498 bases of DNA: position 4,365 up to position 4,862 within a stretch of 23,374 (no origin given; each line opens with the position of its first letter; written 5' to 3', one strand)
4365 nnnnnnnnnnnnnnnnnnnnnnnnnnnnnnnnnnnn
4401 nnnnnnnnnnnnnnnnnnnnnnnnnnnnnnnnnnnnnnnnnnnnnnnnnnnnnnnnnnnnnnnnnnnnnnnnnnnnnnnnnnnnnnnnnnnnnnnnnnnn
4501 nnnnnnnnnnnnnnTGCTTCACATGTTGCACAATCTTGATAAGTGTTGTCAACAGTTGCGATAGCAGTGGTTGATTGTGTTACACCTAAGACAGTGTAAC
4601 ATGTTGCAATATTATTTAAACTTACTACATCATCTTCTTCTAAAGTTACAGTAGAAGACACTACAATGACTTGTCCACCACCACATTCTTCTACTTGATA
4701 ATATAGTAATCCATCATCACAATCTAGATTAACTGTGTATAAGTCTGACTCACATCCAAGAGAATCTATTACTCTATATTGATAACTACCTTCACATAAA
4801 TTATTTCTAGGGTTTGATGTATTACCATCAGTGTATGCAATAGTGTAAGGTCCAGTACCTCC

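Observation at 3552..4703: Five tandem cysteine-framed modules at the C-terminus of the 1324-aa tail protein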

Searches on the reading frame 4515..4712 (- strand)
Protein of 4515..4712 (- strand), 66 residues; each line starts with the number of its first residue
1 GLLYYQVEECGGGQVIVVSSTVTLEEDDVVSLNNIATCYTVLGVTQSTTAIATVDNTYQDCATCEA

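Call 18: search_protein_families(library=pfam, alignment_id=A2, max_evalue=10)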
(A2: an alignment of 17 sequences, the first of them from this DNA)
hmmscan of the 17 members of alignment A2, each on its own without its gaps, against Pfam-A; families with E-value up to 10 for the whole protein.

A. member 1, seq(66 aa): 0 families

B. families by the number of members that match (of 17 scanned): 2 families
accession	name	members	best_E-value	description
PF06940.17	DUF1287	2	0.048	Domain of unknown function (DUF1287)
PF22708.2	S1CSD-TOTE-1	2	0.082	S1/CSD-like domain 1 of the TOTE conflict systems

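Call 19: search_solved_structures(query=A2, max_evalue=10)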
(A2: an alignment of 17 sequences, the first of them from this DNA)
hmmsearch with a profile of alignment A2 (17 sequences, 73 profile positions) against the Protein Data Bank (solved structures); distinct sequences matched with E-value up to 10: 0.

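Call 24: search_protein_representatives(alignment_id=A2)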
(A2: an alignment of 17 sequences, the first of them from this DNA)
Query: 17 sequences, 73 profile positions. Proteins with E-value up to 0.001 (for the whole library): 90; up to 1e-10: 27; up to 1e-30: 5. The best 90 are listed.
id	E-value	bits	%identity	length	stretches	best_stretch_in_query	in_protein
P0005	1.6e-52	191.6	-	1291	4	1-72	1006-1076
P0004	4.6e-52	190.1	-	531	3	2-73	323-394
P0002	2.0e-43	162.4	-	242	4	1-73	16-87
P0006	1.5e-36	140.4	-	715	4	5-73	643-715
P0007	1.6e-31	124.3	-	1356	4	4-73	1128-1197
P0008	1.5e-28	114.8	-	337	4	2-72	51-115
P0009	1.3e-22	95.7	-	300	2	4-72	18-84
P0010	7.6e-20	86.9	-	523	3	6-71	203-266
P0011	1.3e-19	86.1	-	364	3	2-73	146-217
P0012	1.5e-18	82.7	-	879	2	1-73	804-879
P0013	5.1e-18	81.0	-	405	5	5-72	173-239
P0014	3.0e-16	75.4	-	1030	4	4-71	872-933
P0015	4.7e-16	74.7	-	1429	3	3-73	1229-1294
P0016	9.1e-16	73.8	-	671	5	5-72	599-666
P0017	3.9e-15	71.8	-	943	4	4-72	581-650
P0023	2.8e-12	62.6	-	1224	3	3-71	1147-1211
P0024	1.2e-11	60.6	-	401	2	2-71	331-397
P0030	1.1e-10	57.5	-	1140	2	4-71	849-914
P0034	1.7e-09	53.7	-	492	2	2-72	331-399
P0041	4.3e-08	49.2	-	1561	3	7-72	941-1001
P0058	2.1e-06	43.8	-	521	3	30-72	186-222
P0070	2.1e-05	40.6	-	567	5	2-71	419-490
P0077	1.3e-04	38.1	-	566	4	3-72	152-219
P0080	2.2e-04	37.3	-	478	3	1-72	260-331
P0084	3.5e-04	36.7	-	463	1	1-72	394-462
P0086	5.1e-04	36.2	-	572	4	8-72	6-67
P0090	8.7e-04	35.4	-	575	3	6-72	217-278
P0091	9.3e-04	35.3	-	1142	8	4-72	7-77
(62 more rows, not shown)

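Call 28: search_protein_families(library=pfam, proteins=[P0010, P0013, P0017, P0024, P0058, P0077, P0086, P0070, P0080, P0091], max_evalue=0.01)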
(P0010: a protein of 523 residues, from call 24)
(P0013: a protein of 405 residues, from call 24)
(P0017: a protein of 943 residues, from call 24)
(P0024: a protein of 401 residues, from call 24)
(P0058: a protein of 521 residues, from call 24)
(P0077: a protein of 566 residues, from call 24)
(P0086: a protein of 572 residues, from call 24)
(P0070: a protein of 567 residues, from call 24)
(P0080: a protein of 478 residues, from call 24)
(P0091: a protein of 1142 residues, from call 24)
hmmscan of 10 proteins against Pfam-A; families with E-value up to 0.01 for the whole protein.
P0010 (523 aa): 0 families

P0013 (405 aa): 0 families

P0017 (943 aa): 0 families

P0024 (401 aa): 0 families

P0058 (521 aa): 0 families

P0077 (566 aa): 0 families

P0086 (572 aa): 0 families

P0070 (567 aa): 0 families

P0080 (478 aa): 0 families

P0091 (1142 aa): 1 family
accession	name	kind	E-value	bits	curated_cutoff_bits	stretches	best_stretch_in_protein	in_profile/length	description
PF21722.4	Gly_rich_2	-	3.7e-16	60.3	24.3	1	85-329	17-226/226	Glycine-rich domain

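Call 29: list_cluster_members(proteins=[P0005, P0007, P0010, P0013, P0017, P0024, P0058, P0077, P0086, P0080])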
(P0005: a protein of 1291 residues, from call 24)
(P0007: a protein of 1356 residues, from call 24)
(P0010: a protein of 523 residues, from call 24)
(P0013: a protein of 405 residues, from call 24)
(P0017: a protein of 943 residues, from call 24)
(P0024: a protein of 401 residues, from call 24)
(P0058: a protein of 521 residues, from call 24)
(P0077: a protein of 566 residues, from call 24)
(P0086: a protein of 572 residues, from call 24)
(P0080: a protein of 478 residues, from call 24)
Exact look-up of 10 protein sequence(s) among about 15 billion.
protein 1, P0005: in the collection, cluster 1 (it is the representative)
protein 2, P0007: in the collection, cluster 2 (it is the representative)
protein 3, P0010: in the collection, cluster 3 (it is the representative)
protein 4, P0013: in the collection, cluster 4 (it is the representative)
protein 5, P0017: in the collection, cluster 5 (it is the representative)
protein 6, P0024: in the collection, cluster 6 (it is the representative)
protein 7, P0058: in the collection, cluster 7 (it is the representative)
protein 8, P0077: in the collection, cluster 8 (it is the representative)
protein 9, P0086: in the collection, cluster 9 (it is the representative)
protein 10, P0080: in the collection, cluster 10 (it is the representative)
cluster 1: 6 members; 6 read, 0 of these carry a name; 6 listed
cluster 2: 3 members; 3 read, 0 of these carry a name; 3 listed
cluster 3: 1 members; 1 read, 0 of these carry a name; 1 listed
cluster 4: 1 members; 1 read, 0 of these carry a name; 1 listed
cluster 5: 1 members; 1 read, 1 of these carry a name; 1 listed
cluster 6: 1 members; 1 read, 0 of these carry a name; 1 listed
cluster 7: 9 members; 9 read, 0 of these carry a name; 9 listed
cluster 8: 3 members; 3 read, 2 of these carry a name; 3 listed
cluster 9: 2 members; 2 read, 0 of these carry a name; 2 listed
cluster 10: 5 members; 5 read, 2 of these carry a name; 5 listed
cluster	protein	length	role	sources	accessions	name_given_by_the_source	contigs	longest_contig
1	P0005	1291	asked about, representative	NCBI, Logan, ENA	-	-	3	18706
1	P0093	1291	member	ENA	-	-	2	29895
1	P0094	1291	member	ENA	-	-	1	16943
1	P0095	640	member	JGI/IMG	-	-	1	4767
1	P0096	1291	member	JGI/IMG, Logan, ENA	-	-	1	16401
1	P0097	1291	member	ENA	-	-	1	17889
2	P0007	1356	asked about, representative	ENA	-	-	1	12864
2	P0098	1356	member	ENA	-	-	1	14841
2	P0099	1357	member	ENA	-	-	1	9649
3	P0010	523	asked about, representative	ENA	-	-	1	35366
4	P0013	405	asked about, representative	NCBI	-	-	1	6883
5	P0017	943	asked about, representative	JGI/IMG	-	hypothetical protein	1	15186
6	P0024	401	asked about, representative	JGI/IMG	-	-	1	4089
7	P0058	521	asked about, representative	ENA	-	-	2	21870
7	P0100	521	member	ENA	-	-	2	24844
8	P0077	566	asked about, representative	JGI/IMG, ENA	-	-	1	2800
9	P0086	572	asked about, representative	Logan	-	-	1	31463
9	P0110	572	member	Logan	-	-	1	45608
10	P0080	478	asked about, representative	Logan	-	-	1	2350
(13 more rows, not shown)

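Call 30: predict_structure(alignment_id=A2)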
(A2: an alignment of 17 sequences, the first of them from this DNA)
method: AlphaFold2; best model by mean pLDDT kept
length: 66 residues; sequences in the alignment: 17
mean_pLDDT: 94.0   pTM: 0.78
mean pLDDT of the five models: 94.0, 92.0, 87.7, 86.4, 86.3
residues with pLDDT >= 90: 57; 70-90: 9; 50-70: 0; < 50: 0
segments of 3 or more residues with pLDDT < 50: none
pLDDT, mean of each block of 10 residues (from residue 1): 94 94 95 93 94 95 92
secondary structure, 60 per line:
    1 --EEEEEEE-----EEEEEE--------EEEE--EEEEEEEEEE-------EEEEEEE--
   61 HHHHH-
elements in order: E3-9 E15-20 E29-32 E35-44 E52-58 H61-65

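Call 34: fold_search(model_id=the predicted structure, library=pdb)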
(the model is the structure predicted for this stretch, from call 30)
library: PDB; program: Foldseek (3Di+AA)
matches with E <= 10: 52; with E <= 0.001: 0
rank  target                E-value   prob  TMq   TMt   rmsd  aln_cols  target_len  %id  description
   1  2hd3_F                1.3e+00  0.10  0.30  0.27  12.8        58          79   21  Crystal Structure of the Ethanolamine Utilization Protein EutN from Escherichia coli, NESG Target ER316 (released 2006-08-15)
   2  3j7y_1                2.1e+00  0.30  0.44  0.53   4.6        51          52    8  Structure of the large ribosomal subunit from human mitochondria (released 2014-10-15)
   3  6gb2_B6               2.4e+00  0.28  0.44  0.53   4.6        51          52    8  Unique features of mammalian mitochondrial translation initiation revealed by cryo-EM. This file contains the 39S rib (released 2018-08-08)
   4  9vkp_A                2.7e+00  0.09  0.34  0.07   9.3        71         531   15  Cryo-EM structure of F-ATP synthase from Mycobacteroides abscessus (Rotational State 1) (released 2026-01-14)
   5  8jr0_C                2.7e+00  0.08  0.31  0.07   9.4        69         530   10  Cryo-EM structure of Mycobacterium tuberculosis ATP synthase in complex with TBAJ-587 (released 2024-05-01)
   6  8fak_H                2.8e+00  0.30  0.52  0.07   4.5        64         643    9  DNA replication fork binding triggers structural changes in the PriA DNA helicase that regulate the PriA-PriB replicat (released 2023-05-10)
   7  9hcg_1                3.2e+00  0.20  0.42  0.51   4.8        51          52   10  Mouse mitoribosome large subunit assembly intermediate bound to NSUN4, METRF4, MRM2, GTPBP7 and MALSU1-L0R8F8-mt-ACP c (released 2025-06-18)
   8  8j0s_C                3.4e+00  0.08  0.34  0.07   9.1        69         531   13  Cryo-EM structure of Mycobacterium tuberculosis ATP synthase in complex with bedaquiline(BDQ) (released 2024-05-22)
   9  8cgu_Q                4.3e+00  0.05  0.33  0.29   9.3        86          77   10  Gentamicin bound to the 30S body (released 2023-07-26)
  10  9vkq_B                4.5e+00  0.06  0.33  0.07  10.4        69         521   16  Cryo-EM structure of F-ATP synthase from Mycobacteroides abscessus (Rotational State 2) (released 2026-01-14)
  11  6j5j_A                4.8e+00  0.04  0.26  0.06  10.7        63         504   13  Cryo-EM structure of the mammalian E-state ATP synthase (released 2019-06-26)
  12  7ye7_B                5.1e+00  0.01  0.16  0.15  14.5        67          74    7  Crystal structure of SARS-CoV-2 soluble dimeric ORF9b (released 2022-10-19)
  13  2etn_A                5.4e+00  0.12  0.42  0.20   8.3        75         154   12  Crystal structure of Thermus aquaticus Gfh1 (released 2006-02-14)
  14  6p8n_A                5.4e+00  0.01  0.21  0.12  11.8        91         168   11  Crystal Structure of Antibody P-p1f1 in Complex with eOD-GT8 (released 2019-11-20)
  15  6kv2_A                5.4e+00  0.01  0.15  0.08  10.5        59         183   17  Crystal structure of trypsin inhibitor 1 from Senna obtusifolia (released 2020-02-19)
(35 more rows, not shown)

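Call 37: find_encoding_contigs(protein=P0010, flank=10000, max_places=2)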
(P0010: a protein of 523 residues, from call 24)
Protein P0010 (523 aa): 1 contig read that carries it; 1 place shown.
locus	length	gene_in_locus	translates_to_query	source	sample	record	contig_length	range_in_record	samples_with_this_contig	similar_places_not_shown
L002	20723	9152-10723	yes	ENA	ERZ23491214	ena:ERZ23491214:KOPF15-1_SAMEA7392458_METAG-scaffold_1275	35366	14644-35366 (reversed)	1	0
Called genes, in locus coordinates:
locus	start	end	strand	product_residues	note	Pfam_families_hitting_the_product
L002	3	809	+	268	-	?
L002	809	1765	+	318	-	PF18911:PKD_4 (faint)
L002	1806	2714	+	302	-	-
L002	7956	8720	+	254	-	-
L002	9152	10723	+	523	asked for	-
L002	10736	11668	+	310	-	-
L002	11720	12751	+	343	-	-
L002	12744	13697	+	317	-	-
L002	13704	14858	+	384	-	-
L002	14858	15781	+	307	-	-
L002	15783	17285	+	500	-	-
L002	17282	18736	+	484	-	-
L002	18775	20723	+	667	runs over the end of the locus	-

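Call 39: fold_search(model_id=the predicted structure, library=viral)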
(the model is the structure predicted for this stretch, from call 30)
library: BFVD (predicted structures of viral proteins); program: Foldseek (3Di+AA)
matches with E <= 10: 114; with E <= 0.001: 1
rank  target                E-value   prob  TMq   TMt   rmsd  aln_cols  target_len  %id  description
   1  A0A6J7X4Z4            7.5e-04  1.00  0.73  0.07   2.5        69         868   20  Uncharacterized protein [uncultured Caudovirales phage]
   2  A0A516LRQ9            4.1e-03  1.00  0.73  0.20   2.5        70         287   21  (no name in the UniProt tables at hand)
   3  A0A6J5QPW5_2          1.7e-02  1.00  0.66  0.06   2.1        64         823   16  Uncharacterized protein [uncultured Caudovirales phage]
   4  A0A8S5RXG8            2.1e-02  1.00  0.64  0.65   2.4        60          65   18  GTPase [Siphoviridae sp. ctEJG5]
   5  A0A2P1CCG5            2.2e-02  1.00  0.63  0.50   3.0        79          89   16  (no name in the UniProt tables at hand)
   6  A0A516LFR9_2          2.6e-02  1.00  0.64  0.04   5.0        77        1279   26  (no name in the UniProt tables at hand)
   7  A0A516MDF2            2.8e-02  1.00  0.61  0.09   2.4        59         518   22  (no name in the UniProt tables at hand)
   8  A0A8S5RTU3            4.4e-02  1.00  0.61  0.31   3.2        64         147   14  (no name in the UniProt tables at hand)
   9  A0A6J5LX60            7.1e-02  1.00  0.82  0.05   2.3        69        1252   23  Uncharacterized protein [uncultured Caudovirales phage]
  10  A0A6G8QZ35            7.5e-02  1.00  0.65  0.47   3.2        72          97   17  Uncharacterized protein [Phage NBSal003]
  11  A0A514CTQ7            8.4e-02  1.00  0.72  0.75   2.3        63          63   11  (no name in the UniProt tables at hand)
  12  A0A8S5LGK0            9.5e-02  1.00  0.69  0.15   2.8        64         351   12  Uncharacterized protein [Siphoviridae sp. ctFiA6]
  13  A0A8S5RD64            1.1e-01  1.00  0.67  0.18   3.2        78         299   10  Uncharacterized protein [virus sp. ctPYc18]
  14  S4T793                1.3e-01  0.99  0.68  0.35   3.9        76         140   17  (no name in the UniProt tables at hand)
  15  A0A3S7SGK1            1.5e-01  1.00  0.71  0.41   2.2        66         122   17  (no name in the UniProt tables at hand)
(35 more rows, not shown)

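Call 51: search_protein_families(library=phrogs, proteins=[P0058, P0086, P0090, P0091, P0077, P0023, P0030, P0034, P0084, P0017], max_evalue=0.001)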
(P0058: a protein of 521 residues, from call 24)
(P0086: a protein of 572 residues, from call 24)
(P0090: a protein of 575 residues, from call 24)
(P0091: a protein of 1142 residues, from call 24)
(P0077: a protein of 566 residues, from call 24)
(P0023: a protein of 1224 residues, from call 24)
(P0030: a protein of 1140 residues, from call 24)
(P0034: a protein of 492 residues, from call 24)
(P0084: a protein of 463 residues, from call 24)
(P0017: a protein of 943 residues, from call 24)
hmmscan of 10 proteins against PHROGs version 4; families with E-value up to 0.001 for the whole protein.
P0058 (521 aa): 0 families

P0086 (572 aa): 1 family
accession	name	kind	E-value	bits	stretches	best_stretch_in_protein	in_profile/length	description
phrog_12180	-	unknown function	1.6e-102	344.1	1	267-571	10-316/318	-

P0090 (575 aa): 1 family
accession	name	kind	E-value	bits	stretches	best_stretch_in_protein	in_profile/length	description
phrog_12180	-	unknown function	1.3e-95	321.4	1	277-574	19-316/318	-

P0091 (1142 aa): 1 family
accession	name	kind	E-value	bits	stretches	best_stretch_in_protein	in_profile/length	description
phrog_2295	-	unknown function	8.3e-30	105.1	1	83-368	596-901/1183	-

P0077 (566 aa): 0 families

P0023 (1224 aa): 1 family
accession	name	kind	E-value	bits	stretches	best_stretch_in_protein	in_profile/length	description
phrog_38559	-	unknown function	6.1e-15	55.6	1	15-151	9-146/754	-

P0030 (1140 aa): 1 family
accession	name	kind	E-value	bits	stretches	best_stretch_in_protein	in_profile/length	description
phrog_38559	-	unknown function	1.1e-12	48.1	1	7-149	5-148/754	-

P0034 (492 aa): 0 families

P0084 (463 aa): 0 families

P0017 (943 aa): 1 family
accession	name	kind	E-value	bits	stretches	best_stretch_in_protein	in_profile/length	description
phrog_15511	-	unknown function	1e-17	65.5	3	441-517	210-284/511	-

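Call 62: find_encoding_contigs(protein=P0110, flank=10000, max_places=1)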
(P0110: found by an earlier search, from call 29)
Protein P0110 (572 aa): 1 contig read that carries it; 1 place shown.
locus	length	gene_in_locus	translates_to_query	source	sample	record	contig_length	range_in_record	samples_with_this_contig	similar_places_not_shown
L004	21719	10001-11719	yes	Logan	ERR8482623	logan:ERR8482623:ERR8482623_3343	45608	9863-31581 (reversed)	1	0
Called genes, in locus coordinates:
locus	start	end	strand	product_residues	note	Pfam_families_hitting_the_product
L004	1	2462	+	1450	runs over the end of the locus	PF10145:PhageMin_Tail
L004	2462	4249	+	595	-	-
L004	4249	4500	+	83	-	-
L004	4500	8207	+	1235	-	-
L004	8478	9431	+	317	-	PF00078:RVT_1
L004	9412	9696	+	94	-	-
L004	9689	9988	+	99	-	-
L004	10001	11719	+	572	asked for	-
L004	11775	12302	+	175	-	PF05105:Phage_holin_4_1 (weak)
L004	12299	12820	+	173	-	PF01520:Amidase_3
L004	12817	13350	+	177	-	-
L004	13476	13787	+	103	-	-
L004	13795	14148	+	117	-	-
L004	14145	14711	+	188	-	PF14090:HTH_39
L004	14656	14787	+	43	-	-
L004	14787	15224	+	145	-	-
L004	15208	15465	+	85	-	-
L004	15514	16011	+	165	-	-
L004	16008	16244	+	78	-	-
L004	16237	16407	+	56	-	-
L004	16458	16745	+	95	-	-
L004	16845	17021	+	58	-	-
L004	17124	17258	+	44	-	-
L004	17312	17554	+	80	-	-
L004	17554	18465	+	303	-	-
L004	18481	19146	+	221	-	-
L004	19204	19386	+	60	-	-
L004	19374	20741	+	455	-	-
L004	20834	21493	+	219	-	-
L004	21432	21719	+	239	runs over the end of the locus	-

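Call 63: find_encoding_contigs(protein=P0017, flank=10000, max_places=1)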
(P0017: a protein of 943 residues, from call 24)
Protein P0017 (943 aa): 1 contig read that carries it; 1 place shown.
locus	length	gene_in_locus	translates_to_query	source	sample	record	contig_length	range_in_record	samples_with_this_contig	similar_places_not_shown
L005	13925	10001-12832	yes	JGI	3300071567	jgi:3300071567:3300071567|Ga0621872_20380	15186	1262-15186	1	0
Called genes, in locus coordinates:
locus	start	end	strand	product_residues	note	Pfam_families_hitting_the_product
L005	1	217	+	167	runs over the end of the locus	-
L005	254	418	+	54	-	-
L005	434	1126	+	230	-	-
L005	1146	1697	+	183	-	-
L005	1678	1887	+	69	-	-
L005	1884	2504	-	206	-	-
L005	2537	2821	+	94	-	-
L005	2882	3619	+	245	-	PF13472:Lipase_GDSL_2 (faint)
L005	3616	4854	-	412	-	-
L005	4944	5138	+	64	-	-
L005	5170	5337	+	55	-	-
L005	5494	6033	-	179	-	PF01223:Endonuclease_NS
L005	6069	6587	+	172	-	-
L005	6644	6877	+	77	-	-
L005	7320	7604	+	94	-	-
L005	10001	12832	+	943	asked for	-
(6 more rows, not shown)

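Call 64: find_encoding_contigs(protein=P0016, flank=10000, max_places=1)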
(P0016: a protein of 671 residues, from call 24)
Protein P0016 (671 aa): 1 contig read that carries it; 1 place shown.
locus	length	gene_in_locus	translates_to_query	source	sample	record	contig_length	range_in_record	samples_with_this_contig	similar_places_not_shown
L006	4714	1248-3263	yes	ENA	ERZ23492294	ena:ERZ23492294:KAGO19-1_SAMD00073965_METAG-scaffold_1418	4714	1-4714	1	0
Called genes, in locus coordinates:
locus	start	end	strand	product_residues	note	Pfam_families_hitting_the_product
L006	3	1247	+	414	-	?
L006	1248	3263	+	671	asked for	-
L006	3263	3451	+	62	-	-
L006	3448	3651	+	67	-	-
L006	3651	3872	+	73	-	-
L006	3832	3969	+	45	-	-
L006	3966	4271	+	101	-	-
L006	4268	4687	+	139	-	PF11645:PDDEXK_5 (weak)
